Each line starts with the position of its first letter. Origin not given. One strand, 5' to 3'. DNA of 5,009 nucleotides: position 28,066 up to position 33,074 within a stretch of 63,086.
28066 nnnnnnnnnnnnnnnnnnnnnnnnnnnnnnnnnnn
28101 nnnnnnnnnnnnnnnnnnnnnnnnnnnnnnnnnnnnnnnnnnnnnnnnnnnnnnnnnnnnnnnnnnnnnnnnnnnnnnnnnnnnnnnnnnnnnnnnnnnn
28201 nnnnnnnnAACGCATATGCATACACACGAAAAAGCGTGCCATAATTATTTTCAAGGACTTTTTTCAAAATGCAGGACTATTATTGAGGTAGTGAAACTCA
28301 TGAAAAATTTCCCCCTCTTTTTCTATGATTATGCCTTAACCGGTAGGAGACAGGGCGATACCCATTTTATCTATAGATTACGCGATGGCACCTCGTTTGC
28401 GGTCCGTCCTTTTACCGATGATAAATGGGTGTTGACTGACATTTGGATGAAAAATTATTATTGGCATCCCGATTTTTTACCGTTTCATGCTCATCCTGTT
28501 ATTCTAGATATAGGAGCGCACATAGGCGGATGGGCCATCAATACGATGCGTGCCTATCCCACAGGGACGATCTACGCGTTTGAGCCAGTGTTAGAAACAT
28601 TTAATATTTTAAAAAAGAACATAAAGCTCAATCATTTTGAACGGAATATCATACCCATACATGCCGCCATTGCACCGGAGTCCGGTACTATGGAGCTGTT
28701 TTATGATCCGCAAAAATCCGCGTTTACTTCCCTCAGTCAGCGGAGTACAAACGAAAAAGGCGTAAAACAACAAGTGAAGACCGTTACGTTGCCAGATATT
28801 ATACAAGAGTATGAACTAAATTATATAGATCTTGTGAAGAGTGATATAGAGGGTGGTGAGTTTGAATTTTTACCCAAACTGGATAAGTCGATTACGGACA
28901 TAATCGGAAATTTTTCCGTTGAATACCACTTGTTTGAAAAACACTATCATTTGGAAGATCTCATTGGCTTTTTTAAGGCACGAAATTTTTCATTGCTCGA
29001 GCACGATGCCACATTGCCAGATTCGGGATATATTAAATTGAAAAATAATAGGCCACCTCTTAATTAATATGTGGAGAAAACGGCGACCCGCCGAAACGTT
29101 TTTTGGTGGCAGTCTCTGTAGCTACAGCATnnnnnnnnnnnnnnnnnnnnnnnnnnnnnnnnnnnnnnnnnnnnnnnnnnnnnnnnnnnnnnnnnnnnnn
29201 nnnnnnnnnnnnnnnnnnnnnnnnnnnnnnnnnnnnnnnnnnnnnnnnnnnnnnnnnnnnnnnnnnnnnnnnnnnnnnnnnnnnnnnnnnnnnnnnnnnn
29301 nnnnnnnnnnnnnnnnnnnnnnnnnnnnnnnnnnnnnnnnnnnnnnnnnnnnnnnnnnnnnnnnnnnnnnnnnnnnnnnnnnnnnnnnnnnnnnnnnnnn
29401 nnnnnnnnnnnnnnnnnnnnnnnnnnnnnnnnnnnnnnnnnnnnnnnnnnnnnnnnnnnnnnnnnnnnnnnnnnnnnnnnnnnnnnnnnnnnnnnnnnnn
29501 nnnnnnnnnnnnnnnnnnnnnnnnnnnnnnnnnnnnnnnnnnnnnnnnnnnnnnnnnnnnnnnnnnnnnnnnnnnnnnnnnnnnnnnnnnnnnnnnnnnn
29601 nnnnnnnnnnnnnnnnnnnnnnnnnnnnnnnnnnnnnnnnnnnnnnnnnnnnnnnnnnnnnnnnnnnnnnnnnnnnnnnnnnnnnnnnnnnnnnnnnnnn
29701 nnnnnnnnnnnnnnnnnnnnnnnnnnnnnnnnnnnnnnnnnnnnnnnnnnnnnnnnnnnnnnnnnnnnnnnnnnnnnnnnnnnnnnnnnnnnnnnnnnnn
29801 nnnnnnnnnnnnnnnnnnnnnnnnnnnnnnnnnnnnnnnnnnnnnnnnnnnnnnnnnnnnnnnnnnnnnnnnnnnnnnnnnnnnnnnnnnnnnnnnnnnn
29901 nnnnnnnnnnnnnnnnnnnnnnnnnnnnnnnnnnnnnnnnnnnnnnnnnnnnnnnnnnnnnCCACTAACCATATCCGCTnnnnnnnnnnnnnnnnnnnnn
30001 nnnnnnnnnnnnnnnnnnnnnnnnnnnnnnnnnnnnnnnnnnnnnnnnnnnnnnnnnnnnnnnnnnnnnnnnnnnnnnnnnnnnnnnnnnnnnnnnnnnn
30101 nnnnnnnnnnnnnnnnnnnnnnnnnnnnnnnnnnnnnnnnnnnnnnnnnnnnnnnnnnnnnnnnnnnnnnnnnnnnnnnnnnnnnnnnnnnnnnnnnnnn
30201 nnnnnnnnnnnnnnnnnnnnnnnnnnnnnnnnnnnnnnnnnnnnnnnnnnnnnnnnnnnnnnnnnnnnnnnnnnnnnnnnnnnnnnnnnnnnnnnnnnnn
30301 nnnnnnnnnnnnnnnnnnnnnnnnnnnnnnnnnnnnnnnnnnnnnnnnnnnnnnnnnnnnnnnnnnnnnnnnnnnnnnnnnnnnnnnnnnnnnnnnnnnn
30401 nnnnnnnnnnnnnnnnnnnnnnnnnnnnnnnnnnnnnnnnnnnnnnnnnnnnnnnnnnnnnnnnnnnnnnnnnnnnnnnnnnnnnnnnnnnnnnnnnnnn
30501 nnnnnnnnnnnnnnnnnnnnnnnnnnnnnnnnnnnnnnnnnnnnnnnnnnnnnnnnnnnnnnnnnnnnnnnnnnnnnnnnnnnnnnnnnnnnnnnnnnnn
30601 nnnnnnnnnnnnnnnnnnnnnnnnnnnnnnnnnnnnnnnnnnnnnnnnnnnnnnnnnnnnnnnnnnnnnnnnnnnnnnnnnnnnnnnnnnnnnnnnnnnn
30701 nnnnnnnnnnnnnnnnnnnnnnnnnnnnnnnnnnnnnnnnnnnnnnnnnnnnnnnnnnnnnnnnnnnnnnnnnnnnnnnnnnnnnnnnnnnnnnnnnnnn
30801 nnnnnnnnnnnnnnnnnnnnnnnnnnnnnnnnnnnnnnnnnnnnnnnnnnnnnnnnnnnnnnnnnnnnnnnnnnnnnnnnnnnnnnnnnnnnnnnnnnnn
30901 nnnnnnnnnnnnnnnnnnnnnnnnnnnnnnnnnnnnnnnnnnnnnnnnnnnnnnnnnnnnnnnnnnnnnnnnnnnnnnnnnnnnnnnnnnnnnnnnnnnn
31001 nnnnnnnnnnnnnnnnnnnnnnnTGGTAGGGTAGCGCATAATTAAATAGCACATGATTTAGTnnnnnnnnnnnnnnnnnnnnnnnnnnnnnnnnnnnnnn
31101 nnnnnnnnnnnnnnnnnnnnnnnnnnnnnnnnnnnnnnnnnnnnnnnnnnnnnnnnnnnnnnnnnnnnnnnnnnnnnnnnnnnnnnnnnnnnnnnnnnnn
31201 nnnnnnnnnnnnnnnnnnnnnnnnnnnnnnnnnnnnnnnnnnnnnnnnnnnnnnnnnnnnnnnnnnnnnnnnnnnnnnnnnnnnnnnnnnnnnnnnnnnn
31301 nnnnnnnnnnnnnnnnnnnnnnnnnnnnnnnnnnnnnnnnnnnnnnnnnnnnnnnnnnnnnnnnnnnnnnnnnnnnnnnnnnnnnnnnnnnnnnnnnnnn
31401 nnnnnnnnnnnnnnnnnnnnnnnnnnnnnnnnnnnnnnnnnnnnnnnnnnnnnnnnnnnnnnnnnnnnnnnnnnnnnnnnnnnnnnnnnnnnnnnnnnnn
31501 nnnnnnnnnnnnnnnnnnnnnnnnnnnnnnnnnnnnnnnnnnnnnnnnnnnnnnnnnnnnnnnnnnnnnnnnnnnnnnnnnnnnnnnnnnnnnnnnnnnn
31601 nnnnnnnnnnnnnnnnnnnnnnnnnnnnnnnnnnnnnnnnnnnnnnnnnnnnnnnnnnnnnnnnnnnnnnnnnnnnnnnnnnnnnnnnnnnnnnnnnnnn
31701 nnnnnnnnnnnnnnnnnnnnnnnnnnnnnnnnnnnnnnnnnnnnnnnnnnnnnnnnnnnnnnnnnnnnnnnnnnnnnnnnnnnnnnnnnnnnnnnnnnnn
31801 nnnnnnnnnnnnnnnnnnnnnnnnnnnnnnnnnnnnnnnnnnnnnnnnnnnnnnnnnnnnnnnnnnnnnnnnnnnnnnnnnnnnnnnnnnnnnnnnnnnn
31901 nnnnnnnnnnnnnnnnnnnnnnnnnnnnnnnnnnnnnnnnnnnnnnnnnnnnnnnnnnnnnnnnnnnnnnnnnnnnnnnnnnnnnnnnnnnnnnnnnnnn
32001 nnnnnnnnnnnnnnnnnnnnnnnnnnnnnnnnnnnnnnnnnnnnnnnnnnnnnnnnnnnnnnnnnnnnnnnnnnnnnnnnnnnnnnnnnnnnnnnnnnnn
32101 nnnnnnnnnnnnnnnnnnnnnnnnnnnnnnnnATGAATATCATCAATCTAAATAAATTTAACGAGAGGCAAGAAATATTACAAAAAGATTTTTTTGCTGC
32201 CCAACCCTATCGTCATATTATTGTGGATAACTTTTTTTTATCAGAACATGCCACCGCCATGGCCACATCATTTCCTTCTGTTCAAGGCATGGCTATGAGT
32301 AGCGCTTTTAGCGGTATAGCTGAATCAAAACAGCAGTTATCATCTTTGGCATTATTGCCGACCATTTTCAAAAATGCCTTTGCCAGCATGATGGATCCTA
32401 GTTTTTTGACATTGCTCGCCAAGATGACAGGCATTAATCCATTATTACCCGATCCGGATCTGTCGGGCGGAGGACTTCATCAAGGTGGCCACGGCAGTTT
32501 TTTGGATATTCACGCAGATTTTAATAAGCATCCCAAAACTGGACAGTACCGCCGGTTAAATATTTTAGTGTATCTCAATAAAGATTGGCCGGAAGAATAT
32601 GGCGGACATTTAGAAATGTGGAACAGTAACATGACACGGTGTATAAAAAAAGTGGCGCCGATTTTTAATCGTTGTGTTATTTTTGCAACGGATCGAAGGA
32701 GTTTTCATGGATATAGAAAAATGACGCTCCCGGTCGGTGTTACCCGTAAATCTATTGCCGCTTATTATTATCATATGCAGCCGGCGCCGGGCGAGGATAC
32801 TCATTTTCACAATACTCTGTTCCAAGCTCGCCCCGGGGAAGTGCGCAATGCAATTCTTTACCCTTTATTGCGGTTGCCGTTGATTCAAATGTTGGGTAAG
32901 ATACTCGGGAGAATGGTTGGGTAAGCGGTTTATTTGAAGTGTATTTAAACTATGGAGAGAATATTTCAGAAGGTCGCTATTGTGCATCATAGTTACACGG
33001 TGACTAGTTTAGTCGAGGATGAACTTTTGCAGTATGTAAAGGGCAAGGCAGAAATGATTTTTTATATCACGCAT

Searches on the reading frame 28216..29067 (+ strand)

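Call 27: search_protein_families(library=pfam, proteins=[window:28216-29067:+], max_evalue=0.001)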
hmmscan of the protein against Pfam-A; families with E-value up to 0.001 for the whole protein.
window:28216-29067:+ (283 aa): 2 families
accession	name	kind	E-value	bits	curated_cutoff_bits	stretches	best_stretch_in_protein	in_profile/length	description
PF05050.19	Methyltransf_21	-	1.3e-18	68.1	22.7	1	98-259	1-172/173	Methyltransferase FkbM domain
PF02475.24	TRM5-TYW2_MTfase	-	5.4e-05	23.6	28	1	95-150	39-94/164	TRM5/TYW2 methyltransferase domain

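Call 67: search_protein_families(library=ncbifam, proteins=[window:28216-29067:+], max_evalue=0.001)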
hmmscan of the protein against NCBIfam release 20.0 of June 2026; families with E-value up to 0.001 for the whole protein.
window:28216-29067:+ (283 aa): 4 families
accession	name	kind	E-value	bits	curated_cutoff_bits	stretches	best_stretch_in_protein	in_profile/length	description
TIGR01444.1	fkbM_fam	subfamily_domain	1e-28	100.6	37.7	1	95-238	1-143/143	FkbM family methyltransferase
TIGR02469.1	CbiT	equivalog_domain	4e-05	23.9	78.3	1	91-146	18-73/124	precorrin-6Y C5,15-methyltransferase (decarboxylating) subunit CbiT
NF047732.1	tRNAMtaseTrm5bMeth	equivalog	0.00011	21.3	500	1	94-152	200-255/337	tRNA (guanine(37)-N1)-methyltransferase Trm5b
NF006138.0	PRK08287.1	equivalog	0.00083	19.2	210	0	91-155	30-92/189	decarboxylating cobalt-precorrin-6B (C(15))-methyltransferase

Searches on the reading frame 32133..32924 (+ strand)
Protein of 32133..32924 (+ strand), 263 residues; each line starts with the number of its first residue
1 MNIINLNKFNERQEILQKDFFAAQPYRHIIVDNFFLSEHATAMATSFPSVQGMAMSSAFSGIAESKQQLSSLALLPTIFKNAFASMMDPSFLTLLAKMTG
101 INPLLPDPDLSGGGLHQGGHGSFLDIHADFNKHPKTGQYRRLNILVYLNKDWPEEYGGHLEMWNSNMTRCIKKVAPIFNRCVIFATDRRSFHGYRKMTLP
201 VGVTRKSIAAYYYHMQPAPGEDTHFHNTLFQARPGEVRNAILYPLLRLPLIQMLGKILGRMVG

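Call 29: search_protein_families(library=pfam, proteins=[window:32133-32924:+], max_evalue=0.001)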
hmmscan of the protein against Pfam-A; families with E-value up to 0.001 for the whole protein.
window:32133-32924:+ (263 aa): 2 families
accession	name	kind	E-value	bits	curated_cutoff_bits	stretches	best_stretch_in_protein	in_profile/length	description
PF13640.12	2OG-FeII_Oxy_3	-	2.7e-19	70.3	27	1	115-213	3-98/98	2OG-Fe(II) oxygenase superfamily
PF13661.12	2OG-FeII_Oxy_4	-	3.6e-09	37.4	27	1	123-197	11-84/98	2OG-Fe(II) oxygenase superfamily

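Call 39: search_protein_families(library=ncbifam, proteins=[window:32133-32924:+], max_evalue=0.00001)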
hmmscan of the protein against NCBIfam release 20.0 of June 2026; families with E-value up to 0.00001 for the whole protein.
window:32133-32924:+ (263 aa): 1 family
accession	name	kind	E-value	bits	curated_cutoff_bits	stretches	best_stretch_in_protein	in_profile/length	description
NF041706.1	2OG_matur_YhhC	equivalog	2.3e-07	30.6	150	1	119-194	94-165/182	cyclophane-containing peptide 2OG-Fe(II) oxygenase YhhC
